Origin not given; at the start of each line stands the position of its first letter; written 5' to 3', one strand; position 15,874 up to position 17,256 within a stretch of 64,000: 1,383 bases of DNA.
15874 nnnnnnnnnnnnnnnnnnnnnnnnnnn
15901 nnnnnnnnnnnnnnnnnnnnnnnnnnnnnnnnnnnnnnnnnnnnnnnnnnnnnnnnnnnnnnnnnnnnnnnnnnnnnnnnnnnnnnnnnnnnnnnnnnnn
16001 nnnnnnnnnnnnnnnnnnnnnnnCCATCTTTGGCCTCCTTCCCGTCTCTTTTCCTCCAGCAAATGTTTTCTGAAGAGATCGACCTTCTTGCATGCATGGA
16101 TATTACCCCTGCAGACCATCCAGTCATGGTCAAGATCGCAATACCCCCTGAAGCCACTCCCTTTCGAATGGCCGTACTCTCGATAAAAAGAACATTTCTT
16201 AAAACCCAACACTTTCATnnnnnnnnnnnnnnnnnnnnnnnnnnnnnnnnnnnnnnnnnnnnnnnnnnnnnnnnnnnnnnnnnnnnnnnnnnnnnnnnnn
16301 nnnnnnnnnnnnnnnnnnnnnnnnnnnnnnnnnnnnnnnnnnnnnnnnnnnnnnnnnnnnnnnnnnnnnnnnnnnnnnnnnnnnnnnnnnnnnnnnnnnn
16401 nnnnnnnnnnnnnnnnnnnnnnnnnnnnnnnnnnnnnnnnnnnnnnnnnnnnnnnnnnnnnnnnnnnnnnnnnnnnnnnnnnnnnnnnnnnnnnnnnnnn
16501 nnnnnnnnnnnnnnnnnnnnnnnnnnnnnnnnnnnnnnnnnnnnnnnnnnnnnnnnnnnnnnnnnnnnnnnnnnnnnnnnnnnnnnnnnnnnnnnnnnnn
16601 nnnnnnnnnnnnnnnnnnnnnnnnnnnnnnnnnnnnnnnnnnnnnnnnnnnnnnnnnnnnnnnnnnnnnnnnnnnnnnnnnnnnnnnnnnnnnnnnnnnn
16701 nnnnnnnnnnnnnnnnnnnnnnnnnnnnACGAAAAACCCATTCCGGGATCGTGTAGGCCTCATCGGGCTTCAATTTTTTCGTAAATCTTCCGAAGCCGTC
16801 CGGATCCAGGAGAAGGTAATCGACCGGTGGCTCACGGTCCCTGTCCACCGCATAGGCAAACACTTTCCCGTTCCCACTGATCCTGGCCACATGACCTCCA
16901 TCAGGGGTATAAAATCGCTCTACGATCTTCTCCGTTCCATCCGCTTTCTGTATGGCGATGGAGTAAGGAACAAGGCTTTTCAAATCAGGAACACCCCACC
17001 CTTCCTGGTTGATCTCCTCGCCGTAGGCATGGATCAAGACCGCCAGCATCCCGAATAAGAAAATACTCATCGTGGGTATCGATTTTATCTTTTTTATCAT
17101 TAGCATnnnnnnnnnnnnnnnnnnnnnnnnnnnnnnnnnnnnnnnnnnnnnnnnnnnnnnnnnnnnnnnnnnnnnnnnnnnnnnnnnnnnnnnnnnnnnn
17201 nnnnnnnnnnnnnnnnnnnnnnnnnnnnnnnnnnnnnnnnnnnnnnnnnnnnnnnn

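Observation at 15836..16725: Tandem 4-Cys miniprotein paralogs behind a 450-nt ORF-free structured leader ending in a terminator just upstream of the RBS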

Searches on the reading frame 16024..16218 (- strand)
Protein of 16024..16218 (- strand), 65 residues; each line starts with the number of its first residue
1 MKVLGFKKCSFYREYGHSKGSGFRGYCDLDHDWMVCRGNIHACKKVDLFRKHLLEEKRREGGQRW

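Call 6: search_protein_families(library=pfam, proteins=[window:16024-16218:-], max_evalue=1)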
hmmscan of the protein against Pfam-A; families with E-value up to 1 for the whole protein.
seq(65 aa): 0 families

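Call 12: find_homologous_proteins(query=A1, max_evalue=0.01)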
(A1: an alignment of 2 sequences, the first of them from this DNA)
Query A1 (2 sequences) (65 aa, profile of the alignment): 80 proteins with E <= 0.01 among 81 candidates.
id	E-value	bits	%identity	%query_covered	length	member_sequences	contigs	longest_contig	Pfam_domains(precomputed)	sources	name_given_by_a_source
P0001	2.2e-24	104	37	82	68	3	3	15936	-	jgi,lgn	jgi:hypothetical protein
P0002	2.3e-24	103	33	85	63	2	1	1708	-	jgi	-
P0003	1.2e-23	101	38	83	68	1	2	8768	-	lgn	-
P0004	2.1e-23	100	38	72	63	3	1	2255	-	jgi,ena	-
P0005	4.0e-23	100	38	77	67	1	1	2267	-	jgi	-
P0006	6.0e-23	99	35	72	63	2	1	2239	-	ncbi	-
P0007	6.2e-23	99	74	100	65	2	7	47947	-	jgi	-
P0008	1.1e-22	98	41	91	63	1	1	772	-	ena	-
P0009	1.1e-22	98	34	89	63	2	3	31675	-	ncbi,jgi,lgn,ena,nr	ncbi:MAG: hypothetical protein KGZ49_09295 [Syntrophaceae bacterium]|nr:hypothetical protein [Syntro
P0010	1.2e-22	98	38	72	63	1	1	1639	-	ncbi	-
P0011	1.8e-22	97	75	100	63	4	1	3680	-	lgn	-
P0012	2.0e-22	97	35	66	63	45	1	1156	-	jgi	jgi:hypothetical protein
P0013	2.2e-22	97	36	77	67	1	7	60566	-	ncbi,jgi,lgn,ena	-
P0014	2.4e-22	97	36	83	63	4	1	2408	-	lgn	-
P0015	3.4e-22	97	33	72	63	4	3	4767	-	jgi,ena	jgi:hypothetical protein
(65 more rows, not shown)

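Call 14: find_related_loci(query=A2, collection=genome_contigs, flank=3000)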
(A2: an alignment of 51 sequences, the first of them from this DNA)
Query A2 (65 aa) in genome_contigs; peptide patterns used: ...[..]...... (x = any residue, [..] = any of these).
95 stretches matched a pattern; 25 encode a relative of the query (tblastn E <= 1e-3); 25 distinct loci.
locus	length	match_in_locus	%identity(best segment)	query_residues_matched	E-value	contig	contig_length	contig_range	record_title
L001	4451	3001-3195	78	1-65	6e-33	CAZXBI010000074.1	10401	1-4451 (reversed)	MAG TPA_asm: uncultured Syntrophorhabdus sp. isolate SRP302447_co4_432 genome assembly, contig: NODE_17219_length_10401_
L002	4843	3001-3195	75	1-65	4e-32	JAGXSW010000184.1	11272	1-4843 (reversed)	MAG: Syntrophaceae bacterium isolate CROMO_BS_212_2_0 c_000000708240, whole genome shotgun sequence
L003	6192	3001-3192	78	2-65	2e-31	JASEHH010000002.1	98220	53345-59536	MAG: Thermodesulfobacteriota bacterium isolate Yes70-18 NODE_22_length_98220_cov_56.906942, whole genome shotgun sequenc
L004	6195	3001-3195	74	1-65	2e-30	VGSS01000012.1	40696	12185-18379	MAG: Deltaproteobacteria bacterium isolate K_DeepCast_250m_m2_302 K_DeepCast_250m_m2_302_Ga0194125_10001403, whole genom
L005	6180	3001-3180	80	6-65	8e-30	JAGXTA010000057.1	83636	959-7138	MAG: Deltaproteobacteria bacterium isolate CROMO_BS_46_3 c_000000283842, whole genome shotgun sequence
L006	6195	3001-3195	68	1-65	2e-28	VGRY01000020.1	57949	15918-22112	MAG: Deltaproteobacteria bacterium isolate K_DeepCast_100m_mx_276 K_DeepCast_100m_mx_276_Ga0194127_10000591, whole genom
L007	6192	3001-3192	69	2-65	3e-28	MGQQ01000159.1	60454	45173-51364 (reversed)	MAG: Deltaproteobacteria bacterium RBG_16_49_23 RBG_16_scaffold_848, whole genome shotgun sequence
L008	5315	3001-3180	65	6-65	1e-26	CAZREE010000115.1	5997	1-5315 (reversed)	MAG TPA_asm: uncultured Syntrophorhabdus sp. isolate binchicken_co377_150 genome assembly, contig: NODE_9911_length_5997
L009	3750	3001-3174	53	7-64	1e-16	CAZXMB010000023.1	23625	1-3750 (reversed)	MAG TPA_asm: uncultured Syntrophaceae bacterium isolate SRP098346_co1_431 genome assembly, contig: NODE_1861_length_2362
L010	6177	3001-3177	49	7-65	3e-15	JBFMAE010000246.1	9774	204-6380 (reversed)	MAG: Thermodesulfobacteriota bacterium isolate MAG130 MAG130_246, whole genome shotgun sequence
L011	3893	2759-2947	44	1-63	4e-14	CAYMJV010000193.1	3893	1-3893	MAG TPA_asm: uncultured Syntrophaceae bacterium isolate binchicken_co378_81 genome assembly, contig: NODE_20402_length_3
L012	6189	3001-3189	41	3-65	4e-13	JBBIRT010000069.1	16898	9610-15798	MAG: Deltaproteobacteria bacterium isolate SLS170214_bin_356 NODE_3699_length_16898_cov_4.128006, whole genome shotgun s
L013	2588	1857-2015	49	7-59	3e-12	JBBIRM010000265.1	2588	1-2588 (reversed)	MAG: Deltaproteobacteria bacterium isolate SIF170217_bin_35 NODE_34583_length_2588_cov_6.018160, whole genome shotgun se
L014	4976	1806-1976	37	9-65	3e-11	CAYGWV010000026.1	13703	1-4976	MAG TPA_asm: uncultured Syntrophaceae bacterium isolate ERP119294_co2_516 genome assembly, contig: k141_4125818, whole g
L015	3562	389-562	41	7-64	3e-11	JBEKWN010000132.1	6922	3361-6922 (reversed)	MAG: Thermodesulfobacteriota bacterium isolate SPRUCE 629 SPRUCE_629_132, whole genome shotgun sequence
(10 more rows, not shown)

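Call 32: search_protein_families(library=ncbifam, proteins=[window:16024-16218:-], max_evalue=1)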
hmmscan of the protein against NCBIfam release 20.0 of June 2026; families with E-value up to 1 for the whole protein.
seq(65 aa): 0 families

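Call 33: search_solved_structures(query=A2, max_evalue=10)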
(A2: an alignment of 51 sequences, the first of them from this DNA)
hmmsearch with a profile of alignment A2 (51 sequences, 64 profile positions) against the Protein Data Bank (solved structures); distinct sequences matched with E-value up to 10: 0.

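Call 42: predict_structure(alignment_id=A2)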
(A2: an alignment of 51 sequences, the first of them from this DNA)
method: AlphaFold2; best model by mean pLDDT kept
length: 65 residues; sequences in the alignment: 51
mean_pLDDT: 48.5   pTM: 0.31
mean pLDDT of the five models: 48.5, 48.5, 48.3, 47.4, 46.4
residues with pLDDT >= 90: 0; 70-90: 0; 50-70: 24; < 50: 41
segments of 3 or more residues with pLDDT < 50: 1-10, 12-38, 63-65
pLDDT, mean of each block of 10 residues (from residue 1): 37 44 43 46 58 65 45
secondary structure, 60 per line:
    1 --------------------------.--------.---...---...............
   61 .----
elements in order: H46-61

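Call 48: search_protein_representatives(alignment_id=A2)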
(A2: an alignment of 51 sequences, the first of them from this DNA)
Query: 51 sequences, 64 profile positions. Proteins with E-value up to 0.001 (for the whole library): 161; up to 1e-10: 85; up to 1e-30: 1. The best 150 are listed.
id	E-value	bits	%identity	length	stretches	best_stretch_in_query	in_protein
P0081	7.7e-48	176.5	-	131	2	3-63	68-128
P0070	2.5e-27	110.8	-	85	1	1-62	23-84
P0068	6.5e-24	99.8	-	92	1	1-63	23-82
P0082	1.0e-22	96.0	-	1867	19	24-45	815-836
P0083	2.8e-22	94.6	-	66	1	1-63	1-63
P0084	4.6e-22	93.9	-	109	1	2-62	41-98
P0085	2.3e-21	91.7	-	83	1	1-61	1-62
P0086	4.0e-20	87.7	-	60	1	1-56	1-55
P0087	6.4e-20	87.0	-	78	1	1-47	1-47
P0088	8.0e-20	86.8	-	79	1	3-54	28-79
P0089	1.4e-19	86.0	-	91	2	3-48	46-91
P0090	1.9e-19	85.5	-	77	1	1-62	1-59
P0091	5.5e-19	84.1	-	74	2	3-48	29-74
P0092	3.0e-18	81.7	-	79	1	1-57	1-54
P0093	3.2e-18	81.6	-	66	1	4-63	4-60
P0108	5.2e-16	74.5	-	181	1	1-61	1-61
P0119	8.2e-15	70.7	-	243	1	1-59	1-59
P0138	2.5e-13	65.9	-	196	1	1-61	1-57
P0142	5.8e-13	64.8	-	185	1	1-61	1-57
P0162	8.1e-11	57.9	-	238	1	5-55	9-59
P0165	2.0e-10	56.7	-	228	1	5-55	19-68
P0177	4.2e-09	52.4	-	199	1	1-61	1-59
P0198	9.0e-08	48.1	-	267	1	4-61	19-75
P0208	5.4e-06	42.4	-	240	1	1-55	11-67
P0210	6.4e-06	42.2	-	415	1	4-54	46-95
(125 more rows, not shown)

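Call 49: search_protein_families(library=pfam, proteins=[P0108, P0119, P0138, P0142, P0162, P0165, P0177, P0198, P0208, P0210], max_evalue=0.01)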
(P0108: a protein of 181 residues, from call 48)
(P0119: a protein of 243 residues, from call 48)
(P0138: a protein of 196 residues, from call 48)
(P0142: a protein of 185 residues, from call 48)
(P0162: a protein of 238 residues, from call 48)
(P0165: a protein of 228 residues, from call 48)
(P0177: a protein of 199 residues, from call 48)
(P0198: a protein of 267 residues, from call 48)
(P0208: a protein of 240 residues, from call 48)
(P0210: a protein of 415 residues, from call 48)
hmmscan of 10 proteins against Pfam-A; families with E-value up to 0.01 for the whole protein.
P0108 (181 aa): 1 family
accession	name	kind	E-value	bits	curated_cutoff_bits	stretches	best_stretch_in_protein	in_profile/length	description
PF07238.19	PilZ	-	4.1e-08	33.9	22.5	1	59-165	1-100/102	PilZ domain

P0119 (243 aa): 2 families
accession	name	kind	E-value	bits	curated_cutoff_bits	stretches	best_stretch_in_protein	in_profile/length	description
PF00072.30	Response_reg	-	1.1e-27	96.8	30.2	1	76-182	1-107/111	Response regulator receiver domain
PF06490.17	FleQ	-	0.001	19.8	22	1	75-181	1-99/108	Flagellar regulatory protein FleQ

P0138 (196 aa): 1 family
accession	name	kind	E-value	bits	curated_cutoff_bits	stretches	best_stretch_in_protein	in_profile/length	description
PF00072.30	Response_reg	-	2.7e-20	73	30.2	1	76-187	1-110/111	Response regulator receiver domain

P0142 (185 aa): 1 family
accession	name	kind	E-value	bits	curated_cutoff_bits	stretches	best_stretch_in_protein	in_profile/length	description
PF07238.19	PilZ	-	3.8e-09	37.2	22.5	1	64-166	1-96/102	PilZ domain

P0162 (238 aa): 1 family
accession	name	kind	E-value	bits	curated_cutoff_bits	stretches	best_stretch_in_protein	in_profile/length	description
PF00072.30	Response_reg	-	1.7e-30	105.9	30.2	1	87-191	1-105/111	Response regulator receiver domain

P0165 (228 aa): 1 family
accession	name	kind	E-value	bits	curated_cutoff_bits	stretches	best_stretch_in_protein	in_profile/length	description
PF07238.19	PilZ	-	0.0022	18.7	22.5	1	101-207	2-100/102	PilZ domain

P0177 (199 aa): 1 family
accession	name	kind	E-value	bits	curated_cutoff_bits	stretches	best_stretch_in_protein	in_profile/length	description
PF00072.30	Response_reg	-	1.5e-05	25.5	30.2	1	78-119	1-42/111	Response regulator receiver domain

P0198 (267 aa): 1 family
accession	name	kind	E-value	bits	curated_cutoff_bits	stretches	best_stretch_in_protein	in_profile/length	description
PF13493.11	DUF4118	-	0.0015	18.7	28.4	1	114-207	3-96/107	Domain of unknown function (DUF4118)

P0208 (240 aa): 1 family
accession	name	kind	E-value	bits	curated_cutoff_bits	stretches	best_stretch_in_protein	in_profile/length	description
PF22478.1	DUF6982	-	7.1e-22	78.3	24.5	1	106-235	3-133/134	Family of unknown function (DUF6982)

P0210 (415 aa): 2 families
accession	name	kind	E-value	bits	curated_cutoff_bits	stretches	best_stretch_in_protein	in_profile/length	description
PF00990.26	GGDEF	-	7.2e-45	153.1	23.8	1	246-397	3-160/161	Diguanylate cyclase, GGDEF domain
PF13493.11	DUF4118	-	0.0008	19.6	28.4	1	141-199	5-64/107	Domain of unknown function (DUF4118)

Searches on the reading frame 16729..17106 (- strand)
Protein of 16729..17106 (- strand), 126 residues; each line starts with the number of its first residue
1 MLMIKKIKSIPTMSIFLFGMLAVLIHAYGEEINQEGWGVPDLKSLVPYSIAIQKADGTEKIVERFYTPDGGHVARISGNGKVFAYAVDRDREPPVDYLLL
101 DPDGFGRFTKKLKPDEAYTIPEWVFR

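Call 6: search_protein_families(library=pfam, proteins=[window:16729-17106:-], max_evalue=1)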
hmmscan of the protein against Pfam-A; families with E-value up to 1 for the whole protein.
seq(126 aa): 1 family
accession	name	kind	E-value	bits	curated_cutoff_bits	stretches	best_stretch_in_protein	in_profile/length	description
PF11191.13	DUF2782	-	0.0065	17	26.8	1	79-125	41-85/88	Protein of unknown function (DUF2782)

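Call 32: search_protein_families(library=ncbifam, proteins=[window:16729-17106:-], max_evalue=1)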
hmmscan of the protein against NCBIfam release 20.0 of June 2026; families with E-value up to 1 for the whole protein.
seq(126 aa): 0 families
